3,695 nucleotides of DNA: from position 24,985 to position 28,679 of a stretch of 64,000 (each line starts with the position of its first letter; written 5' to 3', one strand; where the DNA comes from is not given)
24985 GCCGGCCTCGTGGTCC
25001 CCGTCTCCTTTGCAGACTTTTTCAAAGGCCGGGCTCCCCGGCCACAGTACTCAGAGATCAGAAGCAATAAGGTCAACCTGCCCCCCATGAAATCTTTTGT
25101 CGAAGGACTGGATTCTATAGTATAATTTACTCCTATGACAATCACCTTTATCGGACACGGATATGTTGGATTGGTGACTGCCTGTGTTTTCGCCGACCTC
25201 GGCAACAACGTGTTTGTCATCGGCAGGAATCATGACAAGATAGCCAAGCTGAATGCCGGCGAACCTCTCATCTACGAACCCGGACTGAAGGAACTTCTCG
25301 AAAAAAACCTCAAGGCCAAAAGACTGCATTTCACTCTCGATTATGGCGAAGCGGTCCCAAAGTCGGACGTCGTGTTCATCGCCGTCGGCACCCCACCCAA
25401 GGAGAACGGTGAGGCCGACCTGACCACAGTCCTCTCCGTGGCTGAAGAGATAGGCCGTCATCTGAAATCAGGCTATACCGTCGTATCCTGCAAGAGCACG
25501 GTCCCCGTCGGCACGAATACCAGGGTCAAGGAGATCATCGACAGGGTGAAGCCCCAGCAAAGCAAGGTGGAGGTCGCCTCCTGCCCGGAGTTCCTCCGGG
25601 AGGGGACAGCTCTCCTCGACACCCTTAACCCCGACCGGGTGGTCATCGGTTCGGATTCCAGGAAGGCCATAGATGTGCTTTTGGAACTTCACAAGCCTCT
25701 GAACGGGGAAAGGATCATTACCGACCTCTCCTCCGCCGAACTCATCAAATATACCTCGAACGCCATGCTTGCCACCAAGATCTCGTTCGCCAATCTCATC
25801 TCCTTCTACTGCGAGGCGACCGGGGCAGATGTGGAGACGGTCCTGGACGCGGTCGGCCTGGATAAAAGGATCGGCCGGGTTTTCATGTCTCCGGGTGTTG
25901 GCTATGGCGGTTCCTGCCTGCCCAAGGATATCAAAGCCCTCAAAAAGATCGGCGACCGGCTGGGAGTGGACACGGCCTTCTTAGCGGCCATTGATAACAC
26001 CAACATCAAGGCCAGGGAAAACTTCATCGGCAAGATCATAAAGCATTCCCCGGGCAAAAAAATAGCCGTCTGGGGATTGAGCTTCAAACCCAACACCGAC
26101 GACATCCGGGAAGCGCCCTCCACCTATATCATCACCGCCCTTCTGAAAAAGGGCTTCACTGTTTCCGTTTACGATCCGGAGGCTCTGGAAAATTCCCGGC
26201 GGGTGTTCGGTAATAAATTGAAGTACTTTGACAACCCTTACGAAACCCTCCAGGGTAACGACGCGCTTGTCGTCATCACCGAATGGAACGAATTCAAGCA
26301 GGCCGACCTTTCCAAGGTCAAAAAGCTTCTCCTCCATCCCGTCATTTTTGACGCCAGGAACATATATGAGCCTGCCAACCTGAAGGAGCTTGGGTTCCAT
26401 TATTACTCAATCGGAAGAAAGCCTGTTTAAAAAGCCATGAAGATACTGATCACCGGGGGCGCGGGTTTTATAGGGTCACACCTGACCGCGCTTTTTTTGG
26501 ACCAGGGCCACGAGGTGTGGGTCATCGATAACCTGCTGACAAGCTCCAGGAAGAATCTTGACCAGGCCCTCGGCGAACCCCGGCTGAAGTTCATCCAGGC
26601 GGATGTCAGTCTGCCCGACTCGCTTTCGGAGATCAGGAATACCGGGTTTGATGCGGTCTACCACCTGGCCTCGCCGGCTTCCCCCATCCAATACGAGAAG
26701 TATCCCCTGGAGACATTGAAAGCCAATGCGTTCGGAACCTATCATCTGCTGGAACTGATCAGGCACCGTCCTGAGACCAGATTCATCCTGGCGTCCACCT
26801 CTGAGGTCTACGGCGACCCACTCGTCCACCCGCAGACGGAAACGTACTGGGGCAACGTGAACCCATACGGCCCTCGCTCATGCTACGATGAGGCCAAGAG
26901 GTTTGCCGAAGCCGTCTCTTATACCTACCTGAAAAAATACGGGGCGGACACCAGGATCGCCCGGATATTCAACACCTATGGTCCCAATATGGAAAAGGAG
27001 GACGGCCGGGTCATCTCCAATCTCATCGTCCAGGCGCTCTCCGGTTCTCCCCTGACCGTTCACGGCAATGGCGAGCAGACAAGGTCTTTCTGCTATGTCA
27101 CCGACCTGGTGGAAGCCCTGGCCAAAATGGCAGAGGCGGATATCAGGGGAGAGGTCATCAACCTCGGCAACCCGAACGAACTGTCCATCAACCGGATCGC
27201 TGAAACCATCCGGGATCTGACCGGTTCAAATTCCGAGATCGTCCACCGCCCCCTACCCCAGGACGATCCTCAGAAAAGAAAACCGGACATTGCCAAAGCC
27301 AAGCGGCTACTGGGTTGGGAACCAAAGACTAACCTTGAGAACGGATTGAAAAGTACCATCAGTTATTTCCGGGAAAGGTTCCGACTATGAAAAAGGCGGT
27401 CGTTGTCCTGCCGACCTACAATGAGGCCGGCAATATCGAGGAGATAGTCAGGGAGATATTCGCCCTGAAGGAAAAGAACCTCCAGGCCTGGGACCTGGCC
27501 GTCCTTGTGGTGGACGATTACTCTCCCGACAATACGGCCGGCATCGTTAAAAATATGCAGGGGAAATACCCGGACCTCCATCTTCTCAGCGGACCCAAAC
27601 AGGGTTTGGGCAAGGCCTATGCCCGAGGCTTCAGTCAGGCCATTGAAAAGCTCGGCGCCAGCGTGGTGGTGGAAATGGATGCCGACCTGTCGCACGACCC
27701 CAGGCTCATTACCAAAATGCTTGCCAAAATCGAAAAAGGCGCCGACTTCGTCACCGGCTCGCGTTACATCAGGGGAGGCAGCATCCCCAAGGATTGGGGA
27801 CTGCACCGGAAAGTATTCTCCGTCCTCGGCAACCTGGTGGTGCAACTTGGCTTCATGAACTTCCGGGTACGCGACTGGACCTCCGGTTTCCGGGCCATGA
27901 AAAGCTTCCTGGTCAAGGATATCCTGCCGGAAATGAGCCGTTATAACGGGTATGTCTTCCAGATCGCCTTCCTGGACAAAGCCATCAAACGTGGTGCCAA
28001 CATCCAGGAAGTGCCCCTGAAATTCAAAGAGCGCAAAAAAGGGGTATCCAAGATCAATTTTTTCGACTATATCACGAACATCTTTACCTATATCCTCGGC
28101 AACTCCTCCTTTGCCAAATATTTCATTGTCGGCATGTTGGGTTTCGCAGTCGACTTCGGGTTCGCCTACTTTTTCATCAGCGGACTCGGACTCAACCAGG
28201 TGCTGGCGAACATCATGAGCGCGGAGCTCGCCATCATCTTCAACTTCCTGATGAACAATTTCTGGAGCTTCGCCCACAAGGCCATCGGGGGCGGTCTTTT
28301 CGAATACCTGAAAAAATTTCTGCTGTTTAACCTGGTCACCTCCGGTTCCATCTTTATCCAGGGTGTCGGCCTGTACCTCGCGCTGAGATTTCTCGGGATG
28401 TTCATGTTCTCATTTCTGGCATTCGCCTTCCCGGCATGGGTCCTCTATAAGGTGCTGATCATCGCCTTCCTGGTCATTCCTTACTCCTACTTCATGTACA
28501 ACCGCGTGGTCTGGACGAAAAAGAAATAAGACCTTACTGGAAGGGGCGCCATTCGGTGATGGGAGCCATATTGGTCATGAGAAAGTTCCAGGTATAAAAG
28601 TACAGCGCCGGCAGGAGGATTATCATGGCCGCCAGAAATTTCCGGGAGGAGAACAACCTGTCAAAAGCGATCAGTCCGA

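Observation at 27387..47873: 20-kb extracytoplasmic glycosylation super-locus: nine GT-C membrane transferases, five of them in tandem start/stop-coupled GT2->GT-C gene pairs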

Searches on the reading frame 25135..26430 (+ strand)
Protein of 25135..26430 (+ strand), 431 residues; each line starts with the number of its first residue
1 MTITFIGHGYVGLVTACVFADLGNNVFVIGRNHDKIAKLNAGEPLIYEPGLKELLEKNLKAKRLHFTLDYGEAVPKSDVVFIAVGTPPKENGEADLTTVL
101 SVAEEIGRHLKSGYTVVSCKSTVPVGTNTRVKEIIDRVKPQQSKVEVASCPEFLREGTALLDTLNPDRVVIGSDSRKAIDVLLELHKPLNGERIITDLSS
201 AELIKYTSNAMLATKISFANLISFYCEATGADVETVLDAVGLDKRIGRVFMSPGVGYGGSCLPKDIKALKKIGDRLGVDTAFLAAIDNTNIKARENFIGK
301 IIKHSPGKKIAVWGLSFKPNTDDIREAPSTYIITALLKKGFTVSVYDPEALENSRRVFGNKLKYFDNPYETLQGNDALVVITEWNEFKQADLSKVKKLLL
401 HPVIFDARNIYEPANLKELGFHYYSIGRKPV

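Call 8: search_protein_families(library=pfam, proteins=[window:25135-26430:+], max_evalue=0.0001)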
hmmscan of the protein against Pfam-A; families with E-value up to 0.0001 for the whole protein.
window:25135-26430:+ (431 aa): 4 families
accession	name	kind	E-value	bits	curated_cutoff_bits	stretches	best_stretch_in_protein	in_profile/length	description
PF03721.20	UDPG_MGDP_dh_N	-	7.3e-61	205.4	27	1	1-182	1-184/187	UDP-glucose/GDP-mannose dehydrogenase family, NAD binding domain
PF03720.21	UDPG_MGDP_dh_C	-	4.6e-34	117.3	30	1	311-413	1-103/103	UDP-glucose/GDP-mannose dehydrogenase family, UDP binding domain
PF00984.24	UDPG_MGDP_dh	-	2.3e-32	111.4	25.4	1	200-290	2-92/94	UDP-glucose/GDP-mannose dehydrogenase family, central domain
PF01210.29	NAD_Gly3P_dh_N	-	1.7e-07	31.7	23.1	1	3-156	2-139/158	NAD-dependent glycerol-3-phosphate dehydrogenase N-terminus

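Call 54: search_protein_families(library=ncbifam, proteins=[window:25135-26430:+], max_evalue=0.00001)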
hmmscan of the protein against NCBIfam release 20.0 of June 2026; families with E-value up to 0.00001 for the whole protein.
window:25135-26430:+ (431 aa): 8 families
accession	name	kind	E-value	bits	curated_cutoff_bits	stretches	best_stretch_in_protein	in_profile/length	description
NF047673.2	TeichurnBiosyTuaD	equivalog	2.8e-144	481.5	700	1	3-429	4-432/439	UDP-glucose 6-dehydrogenase TuaD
TIGR03026.1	NDP-sugDHase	subfamily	8.6e-131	436.5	189.8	1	1-409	1-413/413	nucleotide sugar dehydrogenase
NF041297.1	UDPGDh_AglM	equivalog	3.4e-101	339.3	670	1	1-414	1-420/429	UDP-glucose 6-dehydrogenase AglM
NF008286.0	PRK11064.1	equivalog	2.4e-45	154.9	459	1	2-398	5-410/420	UDP-N-acetyl-D-mannosamine dehydrogenase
NF040825.1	UDPMaNacDH_Arch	equivalog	1.4e-44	152.6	750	1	1-428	1-415/418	UDP-N-acetyl-D-mannosamine dehydrogenase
NF011631.0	PRK15057.1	equivalog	5.1e-40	137.8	757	1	1-354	1-343/388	UDP-glucose 6-dehydrogenase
NF011729.0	PRK15182.1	equivalog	1.4e-14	53.7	592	1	2-390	8-394/425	Vi polysaccharide biosynthesis UDP-N-acetylglucosamine C-6 dehydrogenase TviB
NF000942.0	PRK00094.1-4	subfamily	9.3e-08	31.6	257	1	2-156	4-143/334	NAD(P)H-dependent glycerol-3-phosphate dehydrogenase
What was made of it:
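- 25135..27390 (+): UDP-glucose 6-dehydrogenase (25135-26430) and UDP-glucuronate decarboxylase / UDP-xylose synthase (26437-27390). TuaD 2.8e-144 (call 54).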

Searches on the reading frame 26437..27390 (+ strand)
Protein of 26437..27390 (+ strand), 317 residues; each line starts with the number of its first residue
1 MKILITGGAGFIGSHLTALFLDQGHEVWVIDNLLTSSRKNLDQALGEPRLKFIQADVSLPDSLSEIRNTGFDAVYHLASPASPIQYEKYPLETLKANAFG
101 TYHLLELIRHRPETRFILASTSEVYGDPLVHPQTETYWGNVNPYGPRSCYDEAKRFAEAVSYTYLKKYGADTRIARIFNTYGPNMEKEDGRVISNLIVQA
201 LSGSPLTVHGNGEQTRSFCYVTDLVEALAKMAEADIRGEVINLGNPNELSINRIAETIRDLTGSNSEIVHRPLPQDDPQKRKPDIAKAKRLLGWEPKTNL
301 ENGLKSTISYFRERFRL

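Call 8: search_protein_families(library=pfam, proteins=[window:26437-27390:+], max_evalue=0.0001)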
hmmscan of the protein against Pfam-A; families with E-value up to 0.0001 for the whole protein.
window:26437-27390:+ (317 aa): 7 families
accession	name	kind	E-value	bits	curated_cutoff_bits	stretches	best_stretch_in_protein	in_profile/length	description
PF16363.11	GDP_Man_Dehyd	-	4e-61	207.8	27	1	4-306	1-331/332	GDP-mannose 4,6 dehydratase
PF01370.27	Epimerase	-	1.5e-57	195.2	20.9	1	3-244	1-240/240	NAD dependent epimerase/dehydratase family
PF04321.23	RmlD_sub_bind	-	2.9e-12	46.7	27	1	1-269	1-238/287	RmlD substrate binding domain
PF01073.25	3Beta_HSD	-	3.5e-12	46.4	22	1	4-160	1-156/280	3-beta hydroxysteroid dehydrogenase/isomerase family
PF02719.21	Polysacc_synt_2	-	1.7e-11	44.3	20.2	1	3-121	1-128/293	Polysaccharide biosynthesis protein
PF07993.18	NAD_binding_4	-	2.4e-06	27.3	20.1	1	5-181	1-208/258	Male sterility protein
PF13460.12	NAD_binding_10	-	1.6e-05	25.3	27.2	1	7-127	1-104/184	NAD(P)H-binding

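Call 54: search_protein_families(library=ncbifam, proteins=[window:26437-27390:+], max_evalue=0.00001)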
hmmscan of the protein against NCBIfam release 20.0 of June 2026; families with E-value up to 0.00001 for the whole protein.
window:26437-27390:+ (317 aa): 23 families
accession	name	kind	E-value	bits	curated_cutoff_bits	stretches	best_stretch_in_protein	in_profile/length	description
TIGR01181.1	dTDP_gluc_dehyt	equivalog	9.8e-48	162.9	365.1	1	2-313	1-313/321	dTDP-glucose 4,6-dehydratase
TIGR04180.1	EDH_00030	hypoth_equivalog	7.3e-41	140.1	475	1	3-298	1-296/297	NAD-dependent 4,6-dehydratase LegB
NF005998.1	PRK08125.1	equivalog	3.1e-37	128.3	777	1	2-311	317-649/649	bifunctional UDP-4-amino-4-deoxy-L-arabinose formyltransferase/UDP-glucuronic acid oxidase ArnA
TIGR01179.1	galE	equivalog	3.7e-37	127.9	262.3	1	2-310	1-324/332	UDP-glucose 4-epimerase GalE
NF007582.0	PRK10217.1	equivalog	1e-33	116.9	698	1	2-311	3-331/355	dTDP-glucose 4,6-dehydratase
NF008872.0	PRK11908.1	equivalog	3.4e-33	115.1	294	1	1-314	2-338/349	bifunctional UDP-4-keto-pentose/UDP-xylose synthase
NF007490.0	PRK10084.1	subfamily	2.4e-31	109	649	1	1-311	1-334/361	dTDP-glucose 4,6-dehydratase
TIGR02197.1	heptose_epim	equivalog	4.2e-24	85.3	274.6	1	3-309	1-311/316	ADP-glyceromanno-heptose 6-epimerase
NF011728.1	PRK15181.1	equivalog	4.6e-23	81.8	760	1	3-313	18-339/348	Vi polysaccharide biosynthesis UDP-N-acetylglucosaminuronic acid C-4 epimerase TviC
NF007956.0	PRK10675.1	subfamily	8.8e-20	71.1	394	1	1-307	1-325/338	UDP-glucose 4-epimerase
TIGR02622.1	CDP_4_6_dhtase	equivalog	2.2e-19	69.8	278.45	1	2-314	6-333/352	CDP-glucose 4,6-dehydratase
NF043036.1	ErythonDh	equivalog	2.1e-18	66.6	325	1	1-177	1-176/321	D-erythronate dehydrogenase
NF041015.1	UDPsulfquin_syn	equivalog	2.5e-18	66.2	575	1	190-309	236-361/384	UDP-sulfoquinovose synthase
NF047922.1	GDPFucSynFcl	equivalog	5.7e-17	62.1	500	1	148-313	132-303/308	GDP-L-fucose synthase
TIGR01472.1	gmd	equivalog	1.8e-16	60.3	415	1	3-239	3-246/342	GDP-mannose 4,6-dehydratase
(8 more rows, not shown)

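Call 84: search_solved_structures(query=window:26437-27390:+, max_evalue=1e-20)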
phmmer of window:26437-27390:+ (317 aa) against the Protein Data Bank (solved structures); distinct sequences matched with E-value up to 1e-20: 66 (the best 60 are shown).
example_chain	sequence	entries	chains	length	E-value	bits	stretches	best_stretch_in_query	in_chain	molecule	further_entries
4gll_A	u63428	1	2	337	3.3e-104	351.8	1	2-314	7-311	UDP-glucuronic acid decarboxylase 1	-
2b69_A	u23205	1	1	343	3.6e-104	351.7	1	2-314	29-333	UDP-glucuronate decarboxylase 1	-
4m55_A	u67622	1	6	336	1.7e-103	349.5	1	2-314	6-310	UDP-glucuronic acid decarboxylase 1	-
4lk3_A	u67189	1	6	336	2.3e-103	349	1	2-314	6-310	UDP-glucuronic acid decarboxylase 1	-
6bwl_A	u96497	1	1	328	1.2e-42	149.6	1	1-310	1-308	Pal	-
4zrm_A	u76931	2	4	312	1.5e-41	146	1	1-314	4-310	UDP-glucose 4-epimerase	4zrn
8vr2_A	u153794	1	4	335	2.4e-36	128.9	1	2-310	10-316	NAD-dependent epimerase/dehydratase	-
7ys8_A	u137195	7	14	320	9e-36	127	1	1-314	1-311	UDP-glucose 4-epimerase | UDP-glucose 4-epimerase along with EC 5.1.3.2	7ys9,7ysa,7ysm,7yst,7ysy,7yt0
6zl6_A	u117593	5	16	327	5.1e-34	121.2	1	1-315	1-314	Epimerase domain-containing protein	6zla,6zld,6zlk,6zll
6zlj_A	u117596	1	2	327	1.8e-33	119.5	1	1-315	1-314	Epimerase domain-containing protein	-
8rdg_A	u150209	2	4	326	3.1e-33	118.7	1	1-310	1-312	SDR family NAD(P)-dependent oxidoreductase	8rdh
2hun_A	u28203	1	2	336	3.8e-33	118.4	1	1-312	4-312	336aa long hypothetical dTDP-glucose 4,6-dehydratase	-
8rdi_A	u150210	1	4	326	1.1e-32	116.9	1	1-310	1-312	SDR family NAD(P)-dependent oxidoreductase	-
6bi4_A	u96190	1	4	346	6.3e-32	114.4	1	1-313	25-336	dTDP-glucose 4,6-dehydratase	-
3ehe_A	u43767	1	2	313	2.1e-31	112.7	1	3-308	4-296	UDP-glucose 4-epimerase (GalE-1)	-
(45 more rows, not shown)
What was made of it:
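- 25135..27390 (+): Human UXS1 (4gll/2b69) 3.3e-104 over the full length; the next hit is at 1e-42 (call 84).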

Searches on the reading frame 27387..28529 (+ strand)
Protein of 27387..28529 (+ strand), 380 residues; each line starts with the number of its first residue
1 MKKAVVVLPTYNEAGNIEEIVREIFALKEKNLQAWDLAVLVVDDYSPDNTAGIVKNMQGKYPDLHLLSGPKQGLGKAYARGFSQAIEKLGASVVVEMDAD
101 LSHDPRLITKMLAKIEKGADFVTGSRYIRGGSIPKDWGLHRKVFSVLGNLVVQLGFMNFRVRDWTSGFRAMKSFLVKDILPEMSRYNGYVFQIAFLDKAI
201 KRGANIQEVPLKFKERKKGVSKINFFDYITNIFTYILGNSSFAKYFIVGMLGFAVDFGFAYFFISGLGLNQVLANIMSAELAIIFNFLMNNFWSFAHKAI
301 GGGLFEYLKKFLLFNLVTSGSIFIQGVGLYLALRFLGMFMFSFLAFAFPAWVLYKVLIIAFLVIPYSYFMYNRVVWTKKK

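Call 3: search_protein_families(library=pfam, proteins=[window:27387-28529:+], max_evalue=0.01)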
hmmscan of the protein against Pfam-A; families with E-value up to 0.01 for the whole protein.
window:27387-28529:+ (380 aa): 4 families
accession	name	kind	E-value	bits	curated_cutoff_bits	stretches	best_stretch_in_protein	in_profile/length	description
PF00535.33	Glycos_transf_2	-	2.1e-24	86.8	23.3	1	6-149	2-132/168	Glycosyl transferase family 2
PF04138.20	GtrA_DPMS_TM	-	2.1e-13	50.9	26.1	1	244-376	1-117/117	GtrA/DPMS, transmembrane domain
PF13641.12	Glyco_tranf_2_3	-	1e-05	26.1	27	1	5-161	4-149/230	Glycosyltransferase like family 2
PF10111.15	Glyco_tranf_2_2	-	0.0011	19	27.3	1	6-112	2-103/276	Glycosyltransferase like family 2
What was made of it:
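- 27387..28529 (+): GT2a: a DPMS-type polyprenyl-phosphate sugar synthase candidate. It has a GT2 catalytic domain fused to a GtrA/DPMS transmembrane domain, and its start overlaps the UXS stop (ATGA). Pfam Glycos_transf_2 2.1e-24 plus GtrA_DPMS_TM 2.1e-13 (call 3).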

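Call 5: search_protein_families(library=ncbifam, proteins=[window:27387-28529:+], max_evalue=0.01)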
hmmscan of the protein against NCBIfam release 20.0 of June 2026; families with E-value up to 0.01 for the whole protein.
window:27387-28529:+ (380 aa): 17 families
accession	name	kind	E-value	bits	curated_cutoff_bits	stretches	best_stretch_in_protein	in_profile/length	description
NF047588.1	GlcsyltransPgfSStrep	equivalog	2.3e-15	56.6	500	1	4-237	3-219/308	glycosyltransferase PgfS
TIGR04182.1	glyco_TIGR04182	equivalog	8.2e-15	55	325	1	5-254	3-233/293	S-layer glycoprotein N-glycosyltransferase AglJ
NF007986.1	PRK10714.1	equivalog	9.7e-14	51.1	529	1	2-282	6-268/316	undecaprenyl-phosphate 4-deoxy-4-formamido-L-arabinose transferase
NF041391.1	DPhHxTase_Halo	equivalog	1.7e-13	50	375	1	10-228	3-197/213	dolichyl-phosphate hexose transferase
TIGR03937.1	PgaC_IcaA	equivalog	2.1e-09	36.8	422.3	1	4-129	47-166/407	poly-beta-1,6-N-acetyl-D-glucosamine synthase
NF058614.1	PPMAGASynPpgS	equivalog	2.5e-09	36.9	370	1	5-173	3-159/226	polyprenyl-phospho-N-acetylgalactosaminyl synthase PpgS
NF038302.1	EPS_HpsE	equivalog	3.1e-09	36.2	300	1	5-108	4-104/307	hormogonium polysaccharide biosynthesis glycosyltransferase HpsE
NF041875.1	EPS_EpsD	equivalog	4.9e-09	36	370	1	6-122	3-111/325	exopolysaccharide biosynthesis glycosyltransferase EpsD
TIGR03469.1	HpnB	hypoth_equivalog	5.6e-08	32.2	379.25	1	4-118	46-163/386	hopene-associated glycosyltransferase HpnB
NF045692.1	OglycostaseCruG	equivalog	3.2e-07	29.6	600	1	3-122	42-160/386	2'-O-glycosyltransferase CruG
NF007482.0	PRK10073.1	equivalog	1.5e-06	27.5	423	1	3-112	7-107/334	glycosyltransferase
NF010496.0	PRK13915.1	equivalog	1.1e-05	24.7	262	1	4-115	33-142/307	glucosyl-3-phosphoglycerate synthase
TIGR04283.1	glyco_like_mftF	equivalog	0.00015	21.4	182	1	6-59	3-51/221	TIGR04283 family arsenosugar biosynthesis glycosyltransferase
NF047683.1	TeichurnBiosyTuaG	equivalog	0.00027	20.7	400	1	5-114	9-110/252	teichuronic acid biosynthesis protein TuaG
NF041865.1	EpsU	equivalog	0.0016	17.5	700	1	3-122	40-154/394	exopolysaccharide biosynthesis GT2 family glycosyltransferase EpsU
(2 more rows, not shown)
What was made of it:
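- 27387..28529 (+): NCBIfam PgfS, AglJ, ArnC and Dol-P-hexose transferase at 1e-13 to 1e-15, all below the cut-offs (call 5).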
